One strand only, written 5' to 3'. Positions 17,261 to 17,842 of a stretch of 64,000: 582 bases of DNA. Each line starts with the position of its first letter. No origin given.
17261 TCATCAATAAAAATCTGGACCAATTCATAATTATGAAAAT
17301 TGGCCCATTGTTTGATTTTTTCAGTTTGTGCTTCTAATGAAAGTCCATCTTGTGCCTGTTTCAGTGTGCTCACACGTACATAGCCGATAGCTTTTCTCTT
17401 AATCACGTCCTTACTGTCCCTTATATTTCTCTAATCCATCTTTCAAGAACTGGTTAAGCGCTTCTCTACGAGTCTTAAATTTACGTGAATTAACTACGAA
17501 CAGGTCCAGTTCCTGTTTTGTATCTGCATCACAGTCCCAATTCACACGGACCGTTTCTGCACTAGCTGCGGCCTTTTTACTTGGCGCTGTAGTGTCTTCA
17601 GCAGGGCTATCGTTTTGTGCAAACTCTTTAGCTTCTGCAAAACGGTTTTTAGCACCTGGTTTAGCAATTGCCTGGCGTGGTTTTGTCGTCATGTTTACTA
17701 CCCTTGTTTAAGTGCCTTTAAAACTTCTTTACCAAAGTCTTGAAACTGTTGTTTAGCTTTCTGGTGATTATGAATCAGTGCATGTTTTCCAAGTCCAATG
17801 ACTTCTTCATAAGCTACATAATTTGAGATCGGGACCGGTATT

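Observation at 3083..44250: Seven dispersed 8-bp-phased GAAC-box arrays, one in the parA promoter: candidate ParG-type centromere/operator network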

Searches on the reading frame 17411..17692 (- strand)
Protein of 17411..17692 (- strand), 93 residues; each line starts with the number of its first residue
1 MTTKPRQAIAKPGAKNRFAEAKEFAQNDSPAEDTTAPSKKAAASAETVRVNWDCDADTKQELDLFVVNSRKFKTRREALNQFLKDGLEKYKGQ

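Call 5: search_protein_families(library=phrogs, proteins=[window:17411-17692:-], max_evalue=0.001)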
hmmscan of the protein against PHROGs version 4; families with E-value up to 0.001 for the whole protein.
window:17411-17692:- (93 aa): 1 family
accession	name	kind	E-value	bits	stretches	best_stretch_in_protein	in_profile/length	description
phrog_26557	-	unknown function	4.8e-19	69.8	1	3-93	2-88/88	-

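Call 6: search_protein_families(library=pfam, proteins=[window:17411-17692:-], max_evalue=0.01)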
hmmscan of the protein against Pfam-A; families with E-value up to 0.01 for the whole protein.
window:17411-17692:- (93 aa): 0 families

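Call 13: find_homologous_proteins(query=window:17411-17692:-)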
Query window:17411-17692:- (93 aa): 1 proteins with E <= 0.001 among 5 candidates.
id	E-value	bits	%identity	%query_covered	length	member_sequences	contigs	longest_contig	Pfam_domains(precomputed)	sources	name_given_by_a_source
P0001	1.9e-53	196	100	100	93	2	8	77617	-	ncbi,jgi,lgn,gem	-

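Call 29: search_solved_structures(query=A1, max_evalue=10, show_alignments=2)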
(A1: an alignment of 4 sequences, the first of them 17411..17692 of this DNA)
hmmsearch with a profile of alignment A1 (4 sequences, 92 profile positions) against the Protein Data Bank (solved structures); distinct sequences matched with E-value up to 10: 3.
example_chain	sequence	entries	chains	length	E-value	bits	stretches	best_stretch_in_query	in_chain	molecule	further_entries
4p78_A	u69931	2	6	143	0.7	13.8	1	37-83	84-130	HicB3 antitoxin | Antitoxin HicB3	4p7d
4zdw_B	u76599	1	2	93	1.3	12.9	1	10-86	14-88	Rab guanine nucleotide exchange factor SEC2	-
2eqb_B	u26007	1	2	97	1.5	12.7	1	10-86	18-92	Rab guanine nucleotide exchange factor SEC2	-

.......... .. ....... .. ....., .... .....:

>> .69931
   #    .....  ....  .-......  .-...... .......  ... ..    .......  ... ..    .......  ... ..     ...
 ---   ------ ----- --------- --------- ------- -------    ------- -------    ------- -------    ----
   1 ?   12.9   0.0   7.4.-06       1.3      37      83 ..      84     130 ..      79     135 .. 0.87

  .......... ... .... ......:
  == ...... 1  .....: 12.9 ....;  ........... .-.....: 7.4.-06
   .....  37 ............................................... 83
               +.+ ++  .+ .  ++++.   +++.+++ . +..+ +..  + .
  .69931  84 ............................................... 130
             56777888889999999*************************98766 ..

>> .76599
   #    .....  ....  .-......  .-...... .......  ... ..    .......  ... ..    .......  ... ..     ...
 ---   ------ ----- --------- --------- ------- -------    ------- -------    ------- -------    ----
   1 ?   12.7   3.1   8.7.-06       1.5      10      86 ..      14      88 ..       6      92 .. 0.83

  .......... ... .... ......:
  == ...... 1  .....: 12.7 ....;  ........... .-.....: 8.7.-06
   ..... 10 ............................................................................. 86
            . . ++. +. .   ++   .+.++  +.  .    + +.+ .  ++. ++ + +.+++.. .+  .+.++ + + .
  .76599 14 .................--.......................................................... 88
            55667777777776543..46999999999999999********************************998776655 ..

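Call 30: find_related_loci(query=A1, collection=genome_contigs, flank=10000)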
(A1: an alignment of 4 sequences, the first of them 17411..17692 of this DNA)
Query A1 (93 aa) in genome_contigs; peptide patterns used: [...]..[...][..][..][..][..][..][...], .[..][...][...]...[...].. (x = any residue, [..] = any of these).
95 stretches matched a pattern, but none encodes a relative of the query by tblastn (E <= 1e-3).

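Call 31: find_homologous_proteins(query=A1, max_evalue=0.001)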
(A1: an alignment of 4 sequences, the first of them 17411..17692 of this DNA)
Query A1 (4 sequences) (93 aa, profile of the alignment): 14 proteins with E <= 0.001 among 104 candidates.
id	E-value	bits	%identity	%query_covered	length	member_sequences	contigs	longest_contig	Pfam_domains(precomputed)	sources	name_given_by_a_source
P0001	2.5e-37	145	100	100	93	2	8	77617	-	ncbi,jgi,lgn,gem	-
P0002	1.7e-35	139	34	89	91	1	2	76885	-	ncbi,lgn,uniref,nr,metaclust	ncbi:hypothetical protein DJ533_00360 (plasmid) [Acinetobacter defluvii]|uniref:Uncharacterized prot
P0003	4.2e-34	135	38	80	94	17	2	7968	-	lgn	-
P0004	8.1e-34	134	37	89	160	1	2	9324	-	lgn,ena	-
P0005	4.0e-32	128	39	81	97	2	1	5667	-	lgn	-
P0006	4.3e-32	128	40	96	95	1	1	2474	-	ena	-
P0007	5.6e-29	118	47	89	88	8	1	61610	-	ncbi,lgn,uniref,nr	ncbi:hypothetical protein KPE71_13890 [Acinetobacter soli]|uniref:hypothetical protein n=1 Tax=Acine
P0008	1.3e-28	117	38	92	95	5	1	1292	-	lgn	-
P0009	4.1e-27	112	38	92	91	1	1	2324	-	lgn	-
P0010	6.8e-26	108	40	89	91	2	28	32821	-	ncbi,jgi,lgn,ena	jgi:hypothetical protein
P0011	5.6e-25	106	40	91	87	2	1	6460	-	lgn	-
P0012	5.9e-20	89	40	92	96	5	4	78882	-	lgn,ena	-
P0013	5.1e-19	86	38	98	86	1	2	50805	-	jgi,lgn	jgi:hypothetical protein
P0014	3.5e-18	84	46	60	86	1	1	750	-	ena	-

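Call 33: find_encoding_contigs(protein=P0010, flank=10000, max_places=2)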
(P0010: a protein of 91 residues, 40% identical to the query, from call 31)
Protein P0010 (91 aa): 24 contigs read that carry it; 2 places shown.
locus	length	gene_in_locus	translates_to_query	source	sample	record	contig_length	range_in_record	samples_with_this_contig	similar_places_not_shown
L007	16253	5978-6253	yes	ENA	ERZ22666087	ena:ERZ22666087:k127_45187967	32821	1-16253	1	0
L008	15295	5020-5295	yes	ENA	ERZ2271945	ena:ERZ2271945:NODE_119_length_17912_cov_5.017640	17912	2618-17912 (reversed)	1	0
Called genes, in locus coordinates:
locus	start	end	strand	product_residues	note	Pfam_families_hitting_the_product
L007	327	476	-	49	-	-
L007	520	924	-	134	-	-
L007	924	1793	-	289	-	PF01695:IstB_IS21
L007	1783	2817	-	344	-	-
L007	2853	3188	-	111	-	-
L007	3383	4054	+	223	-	PF13744:HTH_37 (weak), PF01381:HTH_3, PF12844:HTH_19, PF00717:Peptidase_S24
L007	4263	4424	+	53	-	-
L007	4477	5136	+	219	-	PF04404:ERF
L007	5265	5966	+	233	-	PF10609:ParA (faint), PF01656:CbiA, PF07015:VirC1 (weak), PF09140:MipZ (faint), PF13614:AAA_31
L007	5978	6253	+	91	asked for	-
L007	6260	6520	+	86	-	-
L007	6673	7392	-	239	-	-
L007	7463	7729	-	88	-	-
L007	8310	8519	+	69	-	-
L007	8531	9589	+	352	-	PF01385:OrfB_IS605, PF07282:Cas12f1-like_TNB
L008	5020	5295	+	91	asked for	-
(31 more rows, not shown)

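Call 34: find_encoding_contigs(protein=P0013, flank=10000, max_places=2)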
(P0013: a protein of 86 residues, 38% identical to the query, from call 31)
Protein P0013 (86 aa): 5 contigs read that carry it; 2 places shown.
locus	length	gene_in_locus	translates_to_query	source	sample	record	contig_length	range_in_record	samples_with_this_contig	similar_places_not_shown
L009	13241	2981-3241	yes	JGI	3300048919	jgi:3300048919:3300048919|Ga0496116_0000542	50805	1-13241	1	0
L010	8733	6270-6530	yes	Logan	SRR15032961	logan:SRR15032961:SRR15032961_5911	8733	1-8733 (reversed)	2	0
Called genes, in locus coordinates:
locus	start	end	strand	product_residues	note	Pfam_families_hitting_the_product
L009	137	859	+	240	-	PF01381:HTH_3, PF00717:Peptidase_S24 (weak)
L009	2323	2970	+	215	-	PF13614:AAA_31, PF01656:CbiA, PF13614:AAA_31 (weak)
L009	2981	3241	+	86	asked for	-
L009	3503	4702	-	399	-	PF13356:Arm-DNA-bind_3, PF22022:Phage_int_M, PF00589:Phage_integrase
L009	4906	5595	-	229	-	-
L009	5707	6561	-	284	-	-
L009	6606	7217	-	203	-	PF00959:Phage_lysozyme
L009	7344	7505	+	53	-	-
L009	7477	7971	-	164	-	-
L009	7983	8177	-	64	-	-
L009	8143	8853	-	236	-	-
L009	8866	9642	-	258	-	-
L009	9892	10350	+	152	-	-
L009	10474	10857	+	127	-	-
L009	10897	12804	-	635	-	PF18788:DarA_N, PF18798:LPD3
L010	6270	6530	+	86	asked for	-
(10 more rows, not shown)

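Call 35: find_encoding_contigs(protein=P0012, flank=10000, max_places=2)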
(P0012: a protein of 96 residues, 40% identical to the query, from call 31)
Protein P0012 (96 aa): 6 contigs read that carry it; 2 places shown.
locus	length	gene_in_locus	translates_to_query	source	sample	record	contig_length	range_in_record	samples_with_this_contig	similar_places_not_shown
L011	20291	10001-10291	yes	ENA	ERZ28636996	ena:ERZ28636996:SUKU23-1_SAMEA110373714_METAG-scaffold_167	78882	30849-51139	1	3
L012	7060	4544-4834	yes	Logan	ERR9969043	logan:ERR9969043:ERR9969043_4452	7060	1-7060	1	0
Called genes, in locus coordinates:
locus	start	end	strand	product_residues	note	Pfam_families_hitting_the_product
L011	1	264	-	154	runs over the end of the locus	-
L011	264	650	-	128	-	-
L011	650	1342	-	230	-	PF04448:DUF551 (faint)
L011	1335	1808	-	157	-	-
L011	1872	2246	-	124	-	-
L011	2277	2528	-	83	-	PF02954:HTH_8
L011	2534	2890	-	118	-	PF12844:HTH_19 (faint), PF13560:HTH_31 (faint), PF01381:HTH_3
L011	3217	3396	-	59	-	-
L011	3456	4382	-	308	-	PF00383:dCMP_cyt_deam_1 (faint)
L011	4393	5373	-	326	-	PF01695:IstB_IS21 (weak), PF00004:AAA (weak)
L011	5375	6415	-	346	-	-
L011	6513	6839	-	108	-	-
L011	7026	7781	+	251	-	PF01381:HTH_3, PF00717:Peptidase_S24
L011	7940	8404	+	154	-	-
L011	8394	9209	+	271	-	PF04404:ERF (weak)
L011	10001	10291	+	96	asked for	-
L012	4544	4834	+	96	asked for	-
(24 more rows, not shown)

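Call 36: find_encoding_contigs(protein=P0004, flank=10000, max_places=2)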
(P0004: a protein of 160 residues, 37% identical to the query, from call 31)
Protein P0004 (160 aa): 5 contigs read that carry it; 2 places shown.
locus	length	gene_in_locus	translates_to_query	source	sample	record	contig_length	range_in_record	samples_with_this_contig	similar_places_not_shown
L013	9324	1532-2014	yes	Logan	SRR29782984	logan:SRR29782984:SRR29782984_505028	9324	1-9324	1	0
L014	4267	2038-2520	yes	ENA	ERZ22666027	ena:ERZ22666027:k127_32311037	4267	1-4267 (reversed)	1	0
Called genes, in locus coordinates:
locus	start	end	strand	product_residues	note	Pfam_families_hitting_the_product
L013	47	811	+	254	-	PF04404:ERF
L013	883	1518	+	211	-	PF01656:CbiA, PF07015:VirC1, PF09140:MipZ (faint), PF10609:ParA (weak), PF13614:AAA_31, PF16575:CLP1_P (faint), PF13614:AAA_31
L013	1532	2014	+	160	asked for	-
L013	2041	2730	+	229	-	PF00239:Resolvase, PF07508:Recombinase (weak)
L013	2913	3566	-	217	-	-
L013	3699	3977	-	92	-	-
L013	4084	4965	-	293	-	-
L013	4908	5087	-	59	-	-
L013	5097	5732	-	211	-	PF00959:Phage_lysozyme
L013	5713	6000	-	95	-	-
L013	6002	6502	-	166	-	-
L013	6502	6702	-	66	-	-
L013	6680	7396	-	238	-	-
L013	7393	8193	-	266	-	-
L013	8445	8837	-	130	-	-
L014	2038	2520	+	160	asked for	-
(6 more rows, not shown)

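Call 48: predict_structure(alignment_id=A3)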
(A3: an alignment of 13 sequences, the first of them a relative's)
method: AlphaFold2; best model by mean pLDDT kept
length: 93 residues; sequences in the alignment: 13
mean_pLDDT: 71.3   pTM: 0.42
mean pLDDT of the five models: 71.3, 69.8, 69.0, 68.9, 68.1
residues with pLDDT >= 90: 14; 70-90: 33; 50-70: 30; < 50: 16
segments of 3 or more residues with pLDDT < 50: 29-42
pLDDT, mean of each block of 10 residues (from residue 1): 60 63 59 44 63 84 89 87 90 78
secondary structure, 60 per line:
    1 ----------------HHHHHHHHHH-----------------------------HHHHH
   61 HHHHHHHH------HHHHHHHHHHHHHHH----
elements in order: H17-26 H56-68 H75-89

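Call 51: fold_search(model_id=the predicted structure, library=pdb)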
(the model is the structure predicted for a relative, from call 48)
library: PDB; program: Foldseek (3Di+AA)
matches with E <= 10: 5; with E <= 0.001: 0
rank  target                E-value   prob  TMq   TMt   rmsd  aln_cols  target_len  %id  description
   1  4p7d_A                4.6e+00  0.38  0.41  0.29   1.1        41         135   20  Antitoxin HicB3 crystal structure (released 2014-08-27)
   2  5it7_ii               5.0e+00  0.03  0.17  0.16  12.6        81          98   14  Structure of the Kluyveromyces lactis 80S ribosome in complex with the cricket paralysis virus IRES and eEF2 (released 2016-05-18)
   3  7ycw_A                6.2e+00  0.25  0.43  0.71   1.6        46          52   22  Crystal Form 1 of Truncated Antitoxin ParD (2-54,containg RHH domain) from Pseudoalteromonas rubra (released 2022-09-21)
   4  7ycw_D                6.2e+00  0.18  0.40  0.65   2.8        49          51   26  Crystal Form 1 of Truncated Antitoxin ParD (2-54,containg RHH domain) from Pseudoalteromonas rubra (released 2022-09-21)
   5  5lnk_2                9.7e+00  0.04  0.26  0.13  11.3        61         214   11  Entire ovine respiratory complex I (released 2016-11-23)

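Call 72: list_cluster_members(proteins=[P0001])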
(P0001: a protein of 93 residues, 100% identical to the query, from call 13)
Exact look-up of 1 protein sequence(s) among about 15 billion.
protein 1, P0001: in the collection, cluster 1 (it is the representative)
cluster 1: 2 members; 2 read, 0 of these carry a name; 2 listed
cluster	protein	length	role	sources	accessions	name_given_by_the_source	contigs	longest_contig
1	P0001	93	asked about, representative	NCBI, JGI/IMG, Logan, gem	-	-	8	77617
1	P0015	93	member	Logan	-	-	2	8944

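Call 91: fold_search(model_id=the predicted structure, library=viral)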
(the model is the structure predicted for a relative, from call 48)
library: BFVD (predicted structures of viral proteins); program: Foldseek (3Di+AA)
matches with E <= 10: 9; with E <= 0.001: 0
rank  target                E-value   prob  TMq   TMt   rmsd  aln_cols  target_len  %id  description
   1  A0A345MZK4            1.7e+00  0.06  0.23  0.11  17.9        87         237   14  (no name in the UniProt tables at hand)
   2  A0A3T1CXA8            2.6e+00  0.07  0.27  0.08  15.6        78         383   18  Ser/Thr protein kinase [Acanthamoeba castellanii medusavirus J1]
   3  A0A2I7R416            6.8e+00  0.01  0.19  0.10  17.6        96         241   11  (no name in the UniProt tables at hand)
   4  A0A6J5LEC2            6.8e+00  0.01  0.15  0.09  16.6        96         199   14  Uncharacterized protein [uncultured Caudovirales phage]
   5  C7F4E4                7.9e+00  0.02  0.21  0.06  15.4        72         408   22  (no name in the UniProt tables at hand)
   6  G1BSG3                7.9e+00  0.01  0.18  0.14  19.8       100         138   10  Uncharacterized protein [Mycobacterium phage Yoshi]
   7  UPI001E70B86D         7.9e+00  0.01  0.18  0.07  28.2        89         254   19  (no name look-up for this kind of identifier)
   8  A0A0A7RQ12            9.1e+00  0.02  0.18  0.23  10.1        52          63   13  p8 [Simian T-lymphotropic virus 3]
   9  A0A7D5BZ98            9.1e+00  0.02  0.23  0.23  13.5        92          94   14  (no name in the UniProt tables at hand)

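Call 92: search_protein_families(library=pfam, alignment_id=A3, max_evalue=5)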
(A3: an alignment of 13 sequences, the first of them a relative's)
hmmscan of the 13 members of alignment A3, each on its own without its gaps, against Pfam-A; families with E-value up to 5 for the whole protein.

A. member 1, P0001 (93 aa): 1 family
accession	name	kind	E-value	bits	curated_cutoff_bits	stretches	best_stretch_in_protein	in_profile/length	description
PF15677.10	CEND1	-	0.32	11.9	27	1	3-51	21-67/143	Cell cycle exit and neuronal differentiation protein 1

B. families by the number of members that match (of 13 scanned): 5 families
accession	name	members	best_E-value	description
PF18397.6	IKBKB_SDD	1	0.0042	IQBAL scaffold dimerization domain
PF15460.11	SAS4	1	0.034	Something about silencing, SAS, complex subunit 4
PF16896.10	PGDH_C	1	0.073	Phosphogluconate dehydrogenase (decarboxylating) C-term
PF14122.12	YokU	1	0.16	YokU-like protein, putative antitoxin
PF15677.10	CEND1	1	0.32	Cell cycle exit and neuronal differentiation protein 1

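Call 98: predict_structure(alignment_id=A5)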
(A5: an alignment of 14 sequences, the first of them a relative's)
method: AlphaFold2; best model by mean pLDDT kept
length: 160 residues; sequences in the alignment: 14
mean_pLDDT: 66.4   pTM: 0.50
mean pLDDT of the five models: 66.4, 60.9, 59.6, 58.6, 57.9
residues with pLDDT >= 90: 0; 70-90: 89; 50-70: 33; < 50: 38
segments of 3 or more residues with pLDDT < 50: 12-17, 30-52, 103-109
pLDDT, mean of each block of 10 residues (from residue 1): 55 51 57 40 40 65 80 81 82 78 49 69 79 77 82 79
secondary structure, 60 per line:
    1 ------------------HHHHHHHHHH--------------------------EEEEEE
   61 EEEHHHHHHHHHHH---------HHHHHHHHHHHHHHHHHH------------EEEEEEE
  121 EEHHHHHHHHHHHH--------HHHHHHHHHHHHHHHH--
elements in order: H19-28 E55-63 H64-74 H84-101 E114-122 H123-134 H143-158

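Call 100: fold_search(model_id=the predicted structure, library=pdb)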
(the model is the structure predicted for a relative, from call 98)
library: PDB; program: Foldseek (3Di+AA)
matches with E <= 10: 168; with E <= 0.001: 2
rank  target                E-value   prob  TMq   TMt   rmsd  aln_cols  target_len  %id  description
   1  9f0z_G                6.9e-04  1.00  0.49  0.68   2.7       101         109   13  CryoEM structure of the F plasmid relaxosome with truncated TraI1-863 in its TE mode, derived from the ss-27_+8ds+9_+1 (released 2025-06-04)
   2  9f0z_E                9.3e-04  1.00  0.48  0.67   2.9       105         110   14  CryoEM structure of the F plasmid relaxosome with truncated TraI1-863 in its TE mode, derived from the ss-27_+8ds+9_+1 (released 2025-06-04)
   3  9f0y_F                1.5e-03  1.00  0.49  0.64   2.9       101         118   14  CryoEM structure of the F plasmid relaxosome with TraI in its TE mode, derived from the ss-27_+8ds+9_+143-R Locally-re (released 2025-06-04)
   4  9f0x_E                2.1e-03  1.00  0.50  0.68   2.9       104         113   14  CryoEM structure of the F plasmid relaxosome in its pre-initiation state, derived from the ds-27_+143-R Locally-refine (released 2025-06-04)
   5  9f0y_E                5.4e-03  1.00  0.49  0.68   2.9       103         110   14  CryoEM structure of the F plasmid relaxosome with TraI in its TE mode, derived from the ss-27_+8ds+9_+143-R Locally-re (released 2025-06-04)
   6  9f0y_G                6.5e-03  1.00  0.49  0.71   2.6       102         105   14  CryoEM structure of the F plasmid relaxosome with TraI in its TE mode, derived from the ss-27_+8ds+9_+143-R Locally-re (released 2025-06-04)
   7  9f10_E                8.3e-03  1.00  0.50  0.68   2.8       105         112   15  CryoEM structure of the F plasmid relaxosome with TraI in its TE mode, without accessory protein TraM. Derived from th (released 2025-06-04)
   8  9f11_G                8.3e-03  1.00  0.49  0.72   2.7       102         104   15  CryoEM structure of the F plasmid relaxosome with oriT DNA ss-27_+3ds+4_+143 and TraI its TE mode, derived from ss-27_ (released 2025-06-04)
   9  9f0x_F                8.3e-03  1.00  0.49  0.63   7.3       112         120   14  CryoEM structure of the F plasmid relaxosome in its pre-initiation state, derived from the ds-27_+143-R Locally-refine (released 2025-06-04)
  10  9f12_E                1.1e-02  1.00  0.49  0.69   2.9       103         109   14  CryoEM structure of the F plasmid relaxosome with oriT DNA ss-27_-3ds-2_+143 and TraI its TE mode, derived from ss-27_ (released 2025-06-04)
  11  2rh3                  2.9e-01  0.23  0.24  0.30   9.0       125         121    9  Crystal structure of plasmid pTiC58 VirC2 (released 2008-10-14)
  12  6oaw_B                3.2e-01  0.66  0.40  0.19   6.6       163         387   10  Crystal structure of a CRISPR Cas-related protein (released 2019-04-10)
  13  6n8a_A                6.7e-01  0.14  0.24  0.21  12.3       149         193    9  Crystal structure of selenomethionine-containing AcaB from uropathogenic E. coli (released 2020-07-15)
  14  6n8a_B                6.7e-01  0.14  0.23  0.20  12.0       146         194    9  Crystal structure of selenomethionine-containing AcaB from uropathogenic E. coli (released 2020-07-15)
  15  6gqs                  7.6e-01  0.08  0.14  0.10  10.2        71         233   15  Structure of human Heat shock protein 90-alpha N-terminal domain (Hsp90-NTD) variant K112R in complex with AMPCP (released 2018-10-03)
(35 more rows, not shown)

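Call 107: search_dna_similar(query=window:17411-17692:-, collection=phages, mode=protein, max_evalue=0.001, max_rows=15)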
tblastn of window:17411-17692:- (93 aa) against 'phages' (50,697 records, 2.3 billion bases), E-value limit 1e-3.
No match.
